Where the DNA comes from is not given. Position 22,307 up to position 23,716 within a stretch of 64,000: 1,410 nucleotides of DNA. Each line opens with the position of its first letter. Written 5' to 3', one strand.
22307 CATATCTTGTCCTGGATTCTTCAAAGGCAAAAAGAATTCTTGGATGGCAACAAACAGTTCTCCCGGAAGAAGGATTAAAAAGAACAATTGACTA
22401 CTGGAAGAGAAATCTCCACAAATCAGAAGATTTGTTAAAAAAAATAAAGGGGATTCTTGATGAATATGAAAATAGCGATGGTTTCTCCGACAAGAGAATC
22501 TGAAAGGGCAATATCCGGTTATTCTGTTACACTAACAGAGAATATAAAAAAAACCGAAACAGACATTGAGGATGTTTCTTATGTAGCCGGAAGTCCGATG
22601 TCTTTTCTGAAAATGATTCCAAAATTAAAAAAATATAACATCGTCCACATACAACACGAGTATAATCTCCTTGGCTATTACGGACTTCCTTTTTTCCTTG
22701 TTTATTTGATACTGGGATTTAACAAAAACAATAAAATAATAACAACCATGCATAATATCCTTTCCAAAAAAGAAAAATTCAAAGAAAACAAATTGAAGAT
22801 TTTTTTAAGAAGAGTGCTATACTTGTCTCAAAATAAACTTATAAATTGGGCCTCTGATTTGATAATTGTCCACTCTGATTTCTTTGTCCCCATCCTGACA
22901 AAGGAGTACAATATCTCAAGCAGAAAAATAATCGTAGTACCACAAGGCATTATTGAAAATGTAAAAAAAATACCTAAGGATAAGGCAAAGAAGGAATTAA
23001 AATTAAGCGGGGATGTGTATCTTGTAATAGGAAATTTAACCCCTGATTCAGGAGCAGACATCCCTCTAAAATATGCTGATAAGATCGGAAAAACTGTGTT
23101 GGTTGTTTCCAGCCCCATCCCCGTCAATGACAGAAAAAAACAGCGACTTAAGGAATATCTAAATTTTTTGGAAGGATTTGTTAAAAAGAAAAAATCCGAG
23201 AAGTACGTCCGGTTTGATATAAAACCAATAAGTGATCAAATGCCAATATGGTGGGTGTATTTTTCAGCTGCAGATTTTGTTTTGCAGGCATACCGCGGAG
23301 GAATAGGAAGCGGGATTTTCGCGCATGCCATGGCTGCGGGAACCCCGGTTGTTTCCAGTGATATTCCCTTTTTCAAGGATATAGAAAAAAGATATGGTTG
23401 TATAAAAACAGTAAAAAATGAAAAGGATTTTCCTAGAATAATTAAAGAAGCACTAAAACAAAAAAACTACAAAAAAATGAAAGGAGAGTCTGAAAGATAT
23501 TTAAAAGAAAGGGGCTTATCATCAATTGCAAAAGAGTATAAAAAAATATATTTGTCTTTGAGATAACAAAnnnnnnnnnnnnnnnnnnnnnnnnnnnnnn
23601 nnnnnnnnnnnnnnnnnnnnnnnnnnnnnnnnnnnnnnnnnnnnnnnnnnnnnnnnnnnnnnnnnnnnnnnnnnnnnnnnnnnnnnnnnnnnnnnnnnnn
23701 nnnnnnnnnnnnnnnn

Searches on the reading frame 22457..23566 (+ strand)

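Call 55: search_protein_families(library=pfam, proteins=[window:22457-23566:+], max_evalue=0.0001)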
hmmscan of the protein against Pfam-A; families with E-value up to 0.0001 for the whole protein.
window:22457-23566:+ (369 aa): 2 families
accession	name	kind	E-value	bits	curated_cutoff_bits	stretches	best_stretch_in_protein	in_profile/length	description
PF13439.12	Glyco_transf_4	-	1.2e-07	32.3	28.5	1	49-165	63-166/170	Glycosyltransferase Family 4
PF00534.26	Glycos_transf_1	-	3.6e-06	27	26.4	1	174-341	4-164/172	Glycosyl transferases group 1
